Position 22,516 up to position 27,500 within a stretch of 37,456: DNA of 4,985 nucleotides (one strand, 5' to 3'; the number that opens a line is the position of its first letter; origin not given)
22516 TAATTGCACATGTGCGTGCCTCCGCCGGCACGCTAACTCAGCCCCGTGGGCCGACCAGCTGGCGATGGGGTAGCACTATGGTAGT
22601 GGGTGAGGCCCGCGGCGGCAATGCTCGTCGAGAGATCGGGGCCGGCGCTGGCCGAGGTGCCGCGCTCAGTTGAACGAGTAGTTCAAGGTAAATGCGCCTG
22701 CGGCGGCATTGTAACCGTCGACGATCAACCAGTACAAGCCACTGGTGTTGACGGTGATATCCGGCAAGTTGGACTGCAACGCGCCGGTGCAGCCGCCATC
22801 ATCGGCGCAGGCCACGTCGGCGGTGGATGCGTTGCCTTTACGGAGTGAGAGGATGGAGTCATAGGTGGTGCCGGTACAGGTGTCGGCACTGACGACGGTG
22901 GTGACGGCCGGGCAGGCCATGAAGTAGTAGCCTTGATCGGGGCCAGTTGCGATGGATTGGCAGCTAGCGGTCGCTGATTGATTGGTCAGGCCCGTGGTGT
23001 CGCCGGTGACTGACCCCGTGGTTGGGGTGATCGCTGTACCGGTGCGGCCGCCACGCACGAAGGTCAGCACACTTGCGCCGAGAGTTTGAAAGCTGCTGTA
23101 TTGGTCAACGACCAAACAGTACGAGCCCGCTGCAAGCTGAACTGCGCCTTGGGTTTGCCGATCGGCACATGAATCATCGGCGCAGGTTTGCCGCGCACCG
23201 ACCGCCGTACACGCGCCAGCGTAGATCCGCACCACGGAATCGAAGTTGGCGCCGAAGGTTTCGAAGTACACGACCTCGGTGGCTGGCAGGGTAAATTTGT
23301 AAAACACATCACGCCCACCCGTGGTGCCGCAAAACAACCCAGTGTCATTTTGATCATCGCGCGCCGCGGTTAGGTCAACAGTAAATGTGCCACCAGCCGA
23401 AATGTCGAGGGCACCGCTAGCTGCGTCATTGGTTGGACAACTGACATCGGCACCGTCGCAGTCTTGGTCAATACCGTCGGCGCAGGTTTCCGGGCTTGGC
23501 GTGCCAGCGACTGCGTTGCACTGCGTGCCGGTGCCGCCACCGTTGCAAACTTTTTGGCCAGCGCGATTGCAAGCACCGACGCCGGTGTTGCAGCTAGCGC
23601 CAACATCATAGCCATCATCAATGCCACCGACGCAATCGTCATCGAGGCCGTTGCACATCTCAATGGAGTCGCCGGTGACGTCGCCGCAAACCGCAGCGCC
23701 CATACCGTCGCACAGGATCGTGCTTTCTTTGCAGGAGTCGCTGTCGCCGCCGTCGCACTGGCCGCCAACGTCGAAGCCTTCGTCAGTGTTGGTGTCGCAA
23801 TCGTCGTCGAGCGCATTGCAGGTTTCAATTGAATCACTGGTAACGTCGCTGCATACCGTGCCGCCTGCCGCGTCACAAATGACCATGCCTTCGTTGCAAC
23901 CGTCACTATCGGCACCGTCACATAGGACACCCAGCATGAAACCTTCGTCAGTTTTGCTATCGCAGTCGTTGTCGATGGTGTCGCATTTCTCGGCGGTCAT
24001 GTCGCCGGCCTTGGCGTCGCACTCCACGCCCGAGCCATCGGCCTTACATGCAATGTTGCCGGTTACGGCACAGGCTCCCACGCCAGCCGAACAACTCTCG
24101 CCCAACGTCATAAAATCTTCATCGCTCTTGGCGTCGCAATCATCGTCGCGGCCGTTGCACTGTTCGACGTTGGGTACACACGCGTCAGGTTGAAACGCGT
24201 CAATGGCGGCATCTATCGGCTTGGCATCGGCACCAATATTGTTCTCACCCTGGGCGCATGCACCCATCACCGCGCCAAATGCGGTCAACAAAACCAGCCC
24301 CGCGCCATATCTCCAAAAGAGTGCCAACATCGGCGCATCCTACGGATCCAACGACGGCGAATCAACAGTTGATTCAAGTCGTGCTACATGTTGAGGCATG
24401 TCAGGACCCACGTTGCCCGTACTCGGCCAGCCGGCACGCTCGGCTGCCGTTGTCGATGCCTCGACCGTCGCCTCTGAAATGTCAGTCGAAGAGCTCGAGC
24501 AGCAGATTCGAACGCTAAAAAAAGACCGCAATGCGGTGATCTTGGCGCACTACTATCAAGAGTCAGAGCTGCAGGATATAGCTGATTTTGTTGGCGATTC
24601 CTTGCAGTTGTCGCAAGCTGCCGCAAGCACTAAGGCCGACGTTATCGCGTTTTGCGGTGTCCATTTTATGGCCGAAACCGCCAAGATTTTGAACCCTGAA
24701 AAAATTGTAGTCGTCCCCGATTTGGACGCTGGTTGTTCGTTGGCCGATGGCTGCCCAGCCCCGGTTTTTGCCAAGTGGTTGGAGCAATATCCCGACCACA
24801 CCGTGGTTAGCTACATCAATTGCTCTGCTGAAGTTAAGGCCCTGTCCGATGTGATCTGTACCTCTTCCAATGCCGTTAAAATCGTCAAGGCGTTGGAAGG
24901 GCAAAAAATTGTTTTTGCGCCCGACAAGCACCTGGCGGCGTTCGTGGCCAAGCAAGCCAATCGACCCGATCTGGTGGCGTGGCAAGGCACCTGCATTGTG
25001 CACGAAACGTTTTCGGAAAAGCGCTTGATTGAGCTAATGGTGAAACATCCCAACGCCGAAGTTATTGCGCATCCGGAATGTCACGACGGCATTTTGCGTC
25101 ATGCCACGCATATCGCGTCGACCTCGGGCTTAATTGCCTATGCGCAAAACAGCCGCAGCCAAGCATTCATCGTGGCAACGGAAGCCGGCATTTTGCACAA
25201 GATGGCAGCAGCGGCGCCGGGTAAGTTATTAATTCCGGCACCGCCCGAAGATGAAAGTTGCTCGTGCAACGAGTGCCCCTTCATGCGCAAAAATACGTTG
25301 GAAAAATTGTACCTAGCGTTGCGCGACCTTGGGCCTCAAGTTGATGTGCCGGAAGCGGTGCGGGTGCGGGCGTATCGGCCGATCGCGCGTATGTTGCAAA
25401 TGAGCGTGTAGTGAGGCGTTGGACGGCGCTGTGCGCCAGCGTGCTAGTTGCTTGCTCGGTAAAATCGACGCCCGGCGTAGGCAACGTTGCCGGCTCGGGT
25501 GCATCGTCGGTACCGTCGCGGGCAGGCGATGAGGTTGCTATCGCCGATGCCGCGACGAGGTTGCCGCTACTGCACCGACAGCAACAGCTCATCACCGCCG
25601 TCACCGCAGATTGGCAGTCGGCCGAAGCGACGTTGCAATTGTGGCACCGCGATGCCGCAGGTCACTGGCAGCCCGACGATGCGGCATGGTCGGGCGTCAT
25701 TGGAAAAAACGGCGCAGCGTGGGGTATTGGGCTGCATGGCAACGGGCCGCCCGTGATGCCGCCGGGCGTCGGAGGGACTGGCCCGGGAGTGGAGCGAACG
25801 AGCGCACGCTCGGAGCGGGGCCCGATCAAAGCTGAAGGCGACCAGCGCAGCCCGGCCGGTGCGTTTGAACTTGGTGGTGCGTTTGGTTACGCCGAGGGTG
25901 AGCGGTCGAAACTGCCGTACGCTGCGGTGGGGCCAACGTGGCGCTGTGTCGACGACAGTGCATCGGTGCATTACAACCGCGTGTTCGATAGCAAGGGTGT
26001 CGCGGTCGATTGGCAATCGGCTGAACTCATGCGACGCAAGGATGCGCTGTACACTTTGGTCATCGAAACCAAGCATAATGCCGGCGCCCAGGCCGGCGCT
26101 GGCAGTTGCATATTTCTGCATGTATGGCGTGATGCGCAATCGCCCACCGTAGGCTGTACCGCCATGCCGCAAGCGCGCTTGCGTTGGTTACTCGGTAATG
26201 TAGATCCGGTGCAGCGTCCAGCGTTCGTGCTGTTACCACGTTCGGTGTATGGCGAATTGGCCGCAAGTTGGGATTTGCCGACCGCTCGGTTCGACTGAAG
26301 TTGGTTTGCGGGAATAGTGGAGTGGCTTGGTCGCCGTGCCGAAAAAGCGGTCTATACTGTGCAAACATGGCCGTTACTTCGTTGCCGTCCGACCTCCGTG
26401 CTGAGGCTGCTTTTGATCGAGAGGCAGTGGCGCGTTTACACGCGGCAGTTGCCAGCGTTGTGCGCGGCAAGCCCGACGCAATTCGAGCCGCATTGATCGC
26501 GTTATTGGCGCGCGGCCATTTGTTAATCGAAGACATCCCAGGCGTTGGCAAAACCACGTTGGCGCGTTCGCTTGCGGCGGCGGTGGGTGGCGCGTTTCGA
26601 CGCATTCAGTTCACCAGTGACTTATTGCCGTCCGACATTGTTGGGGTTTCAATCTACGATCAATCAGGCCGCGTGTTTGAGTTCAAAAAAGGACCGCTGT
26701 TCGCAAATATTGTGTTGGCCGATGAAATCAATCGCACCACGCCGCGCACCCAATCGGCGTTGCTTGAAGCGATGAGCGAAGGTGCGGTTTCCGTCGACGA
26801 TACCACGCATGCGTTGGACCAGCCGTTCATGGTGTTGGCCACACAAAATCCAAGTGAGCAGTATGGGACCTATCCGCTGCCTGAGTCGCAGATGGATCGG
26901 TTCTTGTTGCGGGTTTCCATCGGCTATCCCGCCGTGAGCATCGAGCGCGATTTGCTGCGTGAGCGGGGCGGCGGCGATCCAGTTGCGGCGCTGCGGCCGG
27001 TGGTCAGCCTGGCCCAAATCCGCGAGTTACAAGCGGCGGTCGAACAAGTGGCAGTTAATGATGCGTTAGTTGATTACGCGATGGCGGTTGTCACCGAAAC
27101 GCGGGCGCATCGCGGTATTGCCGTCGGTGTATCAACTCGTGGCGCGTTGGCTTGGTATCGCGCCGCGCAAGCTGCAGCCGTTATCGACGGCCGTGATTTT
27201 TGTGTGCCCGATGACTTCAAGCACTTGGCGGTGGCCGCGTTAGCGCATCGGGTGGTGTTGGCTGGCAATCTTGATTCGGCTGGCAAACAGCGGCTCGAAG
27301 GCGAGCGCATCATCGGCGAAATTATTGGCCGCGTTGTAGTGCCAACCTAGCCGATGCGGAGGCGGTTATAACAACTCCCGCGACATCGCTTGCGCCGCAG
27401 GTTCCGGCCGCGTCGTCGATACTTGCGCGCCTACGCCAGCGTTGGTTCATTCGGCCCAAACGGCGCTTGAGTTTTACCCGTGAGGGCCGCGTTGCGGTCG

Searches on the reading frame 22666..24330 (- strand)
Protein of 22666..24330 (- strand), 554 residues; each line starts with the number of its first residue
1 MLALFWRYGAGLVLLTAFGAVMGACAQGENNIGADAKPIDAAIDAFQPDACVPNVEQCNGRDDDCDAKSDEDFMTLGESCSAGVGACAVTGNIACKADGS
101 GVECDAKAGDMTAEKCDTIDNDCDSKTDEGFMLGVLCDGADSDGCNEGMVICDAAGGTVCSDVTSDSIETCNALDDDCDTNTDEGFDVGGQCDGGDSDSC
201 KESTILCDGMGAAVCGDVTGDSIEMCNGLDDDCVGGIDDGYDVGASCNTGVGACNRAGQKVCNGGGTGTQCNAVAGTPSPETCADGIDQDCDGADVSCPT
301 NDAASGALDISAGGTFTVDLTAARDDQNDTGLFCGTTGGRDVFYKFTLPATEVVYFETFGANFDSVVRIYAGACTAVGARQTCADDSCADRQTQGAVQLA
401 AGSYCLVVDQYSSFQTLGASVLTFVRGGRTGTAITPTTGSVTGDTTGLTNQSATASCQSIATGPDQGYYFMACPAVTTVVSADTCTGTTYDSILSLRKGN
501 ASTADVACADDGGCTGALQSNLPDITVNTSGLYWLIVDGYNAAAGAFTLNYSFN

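Call 76: search_protein_families(library=pfam, proteins=[window:22666-24330:-], max_evalue=0.001)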
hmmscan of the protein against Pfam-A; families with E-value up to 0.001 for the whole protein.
window:22666-24330:- (554 aa): 1 family
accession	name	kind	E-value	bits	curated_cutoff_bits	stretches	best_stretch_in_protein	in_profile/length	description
PF11617.13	Cu-binding_MopE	-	1.4e-06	28.8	27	0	280-294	14-27/30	Putative metal-binding motif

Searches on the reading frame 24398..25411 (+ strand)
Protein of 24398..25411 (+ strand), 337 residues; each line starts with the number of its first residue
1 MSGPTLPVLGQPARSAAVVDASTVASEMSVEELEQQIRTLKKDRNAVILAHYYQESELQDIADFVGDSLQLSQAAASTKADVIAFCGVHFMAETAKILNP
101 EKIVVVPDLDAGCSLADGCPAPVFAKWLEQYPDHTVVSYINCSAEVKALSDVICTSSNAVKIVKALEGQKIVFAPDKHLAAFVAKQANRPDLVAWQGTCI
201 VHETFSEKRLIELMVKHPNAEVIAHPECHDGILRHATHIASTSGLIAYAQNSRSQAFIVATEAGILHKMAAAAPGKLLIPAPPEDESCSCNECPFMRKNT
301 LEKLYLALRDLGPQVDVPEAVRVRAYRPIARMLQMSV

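Call 76: search_protein_families(library=pfam, proteins=[window:24398-25411:+], max_evalue=0.001)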
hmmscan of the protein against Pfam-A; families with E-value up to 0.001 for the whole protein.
window:24398-25411:+ (337 aa): 1 family
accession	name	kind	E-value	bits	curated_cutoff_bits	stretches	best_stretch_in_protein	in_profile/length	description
PF02445.21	NadA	-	2.6e-118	394.9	27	1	35-334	1-295/295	Quinolinate synthetase A protein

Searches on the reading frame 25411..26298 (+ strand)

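Call 76: search_protein_families(library=pfam, proteins=[window:25411-26298:+], max_evalue=0.001)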
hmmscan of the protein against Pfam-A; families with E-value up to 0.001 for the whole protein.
window:25411-26298:+ (295 aa): 1 family
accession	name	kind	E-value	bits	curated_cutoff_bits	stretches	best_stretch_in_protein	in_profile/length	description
PF03734.19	YkuD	-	9.2e-05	23.5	23.4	1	140-266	34-140/146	L,D-transpeptidase catalytic domain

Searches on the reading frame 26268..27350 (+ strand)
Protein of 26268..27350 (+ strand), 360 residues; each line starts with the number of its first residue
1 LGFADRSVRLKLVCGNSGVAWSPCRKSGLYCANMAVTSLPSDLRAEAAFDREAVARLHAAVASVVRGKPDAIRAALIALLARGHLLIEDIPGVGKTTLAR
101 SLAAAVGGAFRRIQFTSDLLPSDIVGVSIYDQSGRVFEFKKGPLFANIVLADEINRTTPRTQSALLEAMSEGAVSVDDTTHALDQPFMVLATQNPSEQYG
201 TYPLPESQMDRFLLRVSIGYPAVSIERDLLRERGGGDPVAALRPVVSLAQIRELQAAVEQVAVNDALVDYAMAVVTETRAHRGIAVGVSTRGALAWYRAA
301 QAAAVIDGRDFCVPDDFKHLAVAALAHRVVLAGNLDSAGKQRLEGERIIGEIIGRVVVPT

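Call 76: search_protein_families(library=pfam, proteins=[window:26268-27350:+], max_evalue=0.001)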
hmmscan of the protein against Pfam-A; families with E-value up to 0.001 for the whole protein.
window:26268-27350:+ (360 aa): 8 families
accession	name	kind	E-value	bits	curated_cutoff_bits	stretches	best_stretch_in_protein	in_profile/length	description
PF07726.17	AAA_3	-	1.6e-61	206.4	27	1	84-214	1-131/131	ATPase family associated with various cellular activities (AAA)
PF17863.7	AAA_lid_2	-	3.4e-19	68.8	22.7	1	277-333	2-58/74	AAA lid domain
PF07728.20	AAA_5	-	2.6e-13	50.6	22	1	91-212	8-139/139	AAA domain (dynein-related subfamily)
PF00004.35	AAA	-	3.9e-07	31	21.2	1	91-196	7-111/131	ATPase family associated with various cellular activities (AAA)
PF20030.5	bpMoxR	-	2.2e-06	27.4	27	1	61-220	10-168/205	MoxR domain in the MoxR-vWA-beta-propeller ternary systems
PF01078.27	Mg_chelatase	-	7.3e-05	22.7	20.3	0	65-104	5-44/207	Magnesium chelatase, subunit ChlI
PF20720.3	nSTAND3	-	0.00028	21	27.2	1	70-105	5-40/155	Novel STAND NTPase 3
PF05496.18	RuvB_N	-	0.00059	20.1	27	0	73-171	24-110/159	Holliday junction DNA helicase RuvB P-loop domain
